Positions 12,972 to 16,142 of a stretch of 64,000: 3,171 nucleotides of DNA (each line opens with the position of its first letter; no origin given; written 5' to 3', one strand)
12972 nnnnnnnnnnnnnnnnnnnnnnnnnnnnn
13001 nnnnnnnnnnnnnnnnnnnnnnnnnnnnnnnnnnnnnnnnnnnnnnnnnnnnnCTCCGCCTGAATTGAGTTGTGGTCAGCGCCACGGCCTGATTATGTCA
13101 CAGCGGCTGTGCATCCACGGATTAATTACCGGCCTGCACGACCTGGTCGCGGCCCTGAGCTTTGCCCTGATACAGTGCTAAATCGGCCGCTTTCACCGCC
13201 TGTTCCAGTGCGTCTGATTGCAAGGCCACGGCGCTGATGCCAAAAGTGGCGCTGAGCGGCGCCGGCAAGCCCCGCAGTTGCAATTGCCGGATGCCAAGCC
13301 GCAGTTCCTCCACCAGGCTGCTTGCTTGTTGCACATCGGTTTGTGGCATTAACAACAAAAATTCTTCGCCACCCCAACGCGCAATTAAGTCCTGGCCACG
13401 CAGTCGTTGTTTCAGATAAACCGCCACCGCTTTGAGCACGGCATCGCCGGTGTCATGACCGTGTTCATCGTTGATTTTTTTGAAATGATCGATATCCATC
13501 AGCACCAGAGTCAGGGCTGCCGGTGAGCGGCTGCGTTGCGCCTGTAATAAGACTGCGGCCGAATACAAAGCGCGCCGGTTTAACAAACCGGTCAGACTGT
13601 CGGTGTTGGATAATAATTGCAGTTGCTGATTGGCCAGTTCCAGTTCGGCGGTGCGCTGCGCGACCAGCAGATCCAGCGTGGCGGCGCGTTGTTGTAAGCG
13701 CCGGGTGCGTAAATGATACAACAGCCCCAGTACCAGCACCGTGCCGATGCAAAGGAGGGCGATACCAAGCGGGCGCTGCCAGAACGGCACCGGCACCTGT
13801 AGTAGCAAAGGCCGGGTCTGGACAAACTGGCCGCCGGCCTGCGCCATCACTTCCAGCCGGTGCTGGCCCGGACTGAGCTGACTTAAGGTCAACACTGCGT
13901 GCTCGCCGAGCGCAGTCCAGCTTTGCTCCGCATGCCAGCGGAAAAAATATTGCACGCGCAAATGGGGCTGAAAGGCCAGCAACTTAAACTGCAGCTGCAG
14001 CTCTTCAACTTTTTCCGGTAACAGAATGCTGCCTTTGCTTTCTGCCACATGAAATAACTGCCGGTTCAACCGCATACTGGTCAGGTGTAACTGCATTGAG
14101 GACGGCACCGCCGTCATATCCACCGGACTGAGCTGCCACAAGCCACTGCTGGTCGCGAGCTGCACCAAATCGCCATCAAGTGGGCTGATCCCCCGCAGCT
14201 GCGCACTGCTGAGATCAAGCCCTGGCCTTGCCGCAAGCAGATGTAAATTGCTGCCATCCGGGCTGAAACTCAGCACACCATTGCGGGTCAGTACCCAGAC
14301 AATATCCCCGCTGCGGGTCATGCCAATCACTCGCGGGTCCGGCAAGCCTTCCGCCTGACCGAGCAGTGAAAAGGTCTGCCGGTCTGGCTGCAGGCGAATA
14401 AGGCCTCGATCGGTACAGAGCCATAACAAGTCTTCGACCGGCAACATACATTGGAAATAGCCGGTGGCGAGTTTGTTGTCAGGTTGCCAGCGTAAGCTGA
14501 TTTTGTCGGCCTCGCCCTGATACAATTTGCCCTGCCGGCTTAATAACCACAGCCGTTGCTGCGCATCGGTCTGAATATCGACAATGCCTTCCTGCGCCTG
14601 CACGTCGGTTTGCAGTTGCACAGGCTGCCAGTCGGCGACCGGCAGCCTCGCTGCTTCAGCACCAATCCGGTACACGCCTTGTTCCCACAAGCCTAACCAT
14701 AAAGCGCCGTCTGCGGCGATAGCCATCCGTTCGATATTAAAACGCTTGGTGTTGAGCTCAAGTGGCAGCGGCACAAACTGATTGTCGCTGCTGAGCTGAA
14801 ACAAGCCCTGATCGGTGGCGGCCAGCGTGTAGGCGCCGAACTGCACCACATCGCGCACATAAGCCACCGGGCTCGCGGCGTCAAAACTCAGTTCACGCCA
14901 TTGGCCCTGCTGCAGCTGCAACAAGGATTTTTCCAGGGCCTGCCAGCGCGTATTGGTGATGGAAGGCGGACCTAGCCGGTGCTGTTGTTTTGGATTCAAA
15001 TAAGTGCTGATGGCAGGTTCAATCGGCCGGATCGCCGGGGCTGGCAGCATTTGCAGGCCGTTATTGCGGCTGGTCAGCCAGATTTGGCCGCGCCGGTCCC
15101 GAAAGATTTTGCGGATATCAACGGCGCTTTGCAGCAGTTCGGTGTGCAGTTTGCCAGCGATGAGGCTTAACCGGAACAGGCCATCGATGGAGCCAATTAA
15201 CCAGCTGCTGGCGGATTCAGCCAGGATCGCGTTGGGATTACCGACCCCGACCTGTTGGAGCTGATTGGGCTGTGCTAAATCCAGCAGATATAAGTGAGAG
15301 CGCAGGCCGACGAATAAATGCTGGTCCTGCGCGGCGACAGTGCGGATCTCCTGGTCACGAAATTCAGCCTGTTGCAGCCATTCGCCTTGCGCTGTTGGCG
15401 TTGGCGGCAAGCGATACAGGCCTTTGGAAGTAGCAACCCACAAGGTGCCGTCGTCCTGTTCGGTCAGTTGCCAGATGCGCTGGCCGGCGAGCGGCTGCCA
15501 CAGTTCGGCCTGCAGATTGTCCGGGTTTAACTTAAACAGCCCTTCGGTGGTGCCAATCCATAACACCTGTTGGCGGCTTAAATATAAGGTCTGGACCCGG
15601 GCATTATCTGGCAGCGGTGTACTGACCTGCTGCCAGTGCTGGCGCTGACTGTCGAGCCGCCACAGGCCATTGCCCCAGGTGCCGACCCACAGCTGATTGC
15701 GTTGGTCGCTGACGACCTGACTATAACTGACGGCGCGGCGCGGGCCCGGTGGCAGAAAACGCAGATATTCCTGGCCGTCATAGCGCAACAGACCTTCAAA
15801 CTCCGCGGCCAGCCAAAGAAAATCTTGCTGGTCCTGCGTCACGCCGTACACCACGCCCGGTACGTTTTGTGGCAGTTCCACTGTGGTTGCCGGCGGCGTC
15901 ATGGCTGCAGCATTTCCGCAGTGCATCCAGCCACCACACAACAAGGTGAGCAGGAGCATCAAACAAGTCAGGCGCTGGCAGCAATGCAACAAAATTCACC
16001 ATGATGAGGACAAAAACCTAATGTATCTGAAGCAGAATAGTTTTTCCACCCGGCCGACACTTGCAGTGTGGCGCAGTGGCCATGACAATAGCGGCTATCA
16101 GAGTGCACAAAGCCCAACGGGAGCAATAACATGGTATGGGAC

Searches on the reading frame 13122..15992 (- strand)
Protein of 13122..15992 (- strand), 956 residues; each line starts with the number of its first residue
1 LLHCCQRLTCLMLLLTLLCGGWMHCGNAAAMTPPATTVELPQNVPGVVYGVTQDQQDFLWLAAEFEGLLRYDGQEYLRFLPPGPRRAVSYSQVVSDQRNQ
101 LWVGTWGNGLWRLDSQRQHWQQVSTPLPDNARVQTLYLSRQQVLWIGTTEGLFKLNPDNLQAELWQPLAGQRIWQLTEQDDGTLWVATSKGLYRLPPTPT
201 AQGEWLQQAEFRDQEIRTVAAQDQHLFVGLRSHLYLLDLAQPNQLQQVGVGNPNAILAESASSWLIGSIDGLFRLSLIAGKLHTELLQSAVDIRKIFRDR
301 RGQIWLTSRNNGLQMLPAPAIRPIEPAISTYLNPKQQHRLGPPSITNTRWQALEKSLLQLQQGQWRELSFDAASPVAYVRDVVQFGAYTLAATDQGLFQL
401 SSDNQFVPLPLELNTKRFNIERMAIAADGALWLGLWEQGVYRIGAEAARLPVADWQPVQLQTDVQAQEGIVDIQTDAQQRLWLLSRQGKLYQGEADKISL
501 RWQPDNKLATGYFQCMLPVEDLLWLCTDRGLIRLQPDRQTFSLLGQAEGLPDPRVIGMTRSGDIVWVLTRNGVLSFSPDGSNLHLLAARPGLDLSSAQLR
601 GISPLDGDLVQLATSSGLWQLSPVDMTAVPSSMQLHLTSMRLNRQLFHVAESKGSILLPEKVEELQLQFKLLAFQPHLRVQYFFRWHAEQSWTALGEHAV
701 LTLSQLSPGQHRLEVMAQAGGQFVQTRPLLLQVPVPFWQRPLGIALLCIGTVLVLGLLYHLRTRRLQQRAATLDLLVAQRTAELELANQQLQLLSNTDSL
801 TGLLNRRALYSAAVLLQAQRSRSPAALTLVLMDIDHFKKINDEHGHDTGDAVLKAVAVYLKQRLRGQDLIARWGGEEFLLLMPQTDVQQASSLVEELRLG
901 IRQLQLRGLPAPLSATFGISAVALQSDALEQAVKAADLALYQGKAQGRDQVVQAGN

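Call 3: search_protein_families(library=pfam, proteins=[window:13122-15992:-])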
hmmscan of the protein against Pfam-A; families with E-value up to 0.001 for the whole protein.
window:13122-15992:- (956 aa): 3 families
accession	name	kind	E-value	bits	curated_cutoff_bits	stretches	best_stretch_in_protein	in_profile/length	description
PF00990.26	GGDEF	-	1.6e-39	135.7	23.8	1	796-950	2-161/161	Diguanylate cyclase, GGDEF domain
PF07494.17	Reg_prop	-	5.7e-17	60.1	20.4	0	168-189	2-23/24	Two component regulator propeller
PF17853.6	GGDEF_2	-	0.00061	20.5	24.5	0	834-940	30-114/116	GGDEF-like domain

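Call 4: search_protein_families(library=ncbifam, proteins=[window:13122-15992:-])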
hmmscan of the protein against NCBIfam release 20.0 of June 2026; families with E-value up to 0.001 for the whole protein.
window:13122-15992:- (956 aa): 22 families
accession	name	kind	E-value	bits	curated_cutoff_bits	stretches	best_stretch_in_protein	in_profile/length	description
NF038266.1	diguan_SiaD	equivalog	3.5e-50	170.7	290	1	784-951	83-252/252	biofilm regulation diguanylate cyclase SiaD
TIGR00254.1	GGDEF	domain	1.9e-42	144.8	37.4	1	791-952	1-165/168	diguanylate cyclase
NF007380.0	PRK09894.1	equivalog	1e-41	143.2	256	1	785-953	119-286/296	diguanylate cyclase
NF007135.0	PRK09581.1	equivalog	2.6e-39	135.3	474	1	792-954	289-455/457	PleD family two-component system response regulator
NF007423.1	PRK09966.1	equivalog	5.6e-32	111.1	325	1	779-944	223-390/390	diguanylate cyclase DgcN/YfiN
NF047654.1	DiguCycDgcRLepto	equivalog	1.2e-30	106.4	500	1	787-952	125-294/295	diguanylate cyclase DgcR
NF041606.1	dguan_cyc_DgcA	equivalog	3.2e-30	105.2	370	1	782-952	165-337/340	diguanylate cyclase DgcA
NF011955.1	PRK15426.1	equivalog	3.1e-29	101.6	408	1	787-953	390-560/564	cellulose biosynthesis regulator diguanylate cyclase DgcQ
NF007599.0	PRK10245.1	equivalog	6e-29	100.7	402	1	780-950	195-366/371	diguanylate cyclase AdrA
NF007474.0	PRK10060.1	equivalog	4.9e-26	91.1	782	1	785-950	227-391/663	cyclic di-GMP phosphodiesterase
NF045675.1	PhdiestaseDibA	equivalog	6.9e-26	90.7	980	1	785-950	193-360/623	phosphodiesterase DibA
NF007298.0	PRK09776.1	equivalog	8.2e-26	90.2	1135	1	776-951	665-842/1111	diguanylate cyclase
NF051473.1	DigCycDgcsShew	equivalog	3.4e-24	85.7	400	1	789-949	129-286/291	diguanylate cyclase DgcS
NF040885.1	diguan_DgcJ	equivalog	2.7e-22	79.2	500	1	796-948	342-490/493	diguanylate cyclase DgcJ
NF047872.1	GGDEF_GdpS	equivalog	1.7e-19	70.2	400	1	796-952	188-348/355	GGDEF domain-containing protein GdpS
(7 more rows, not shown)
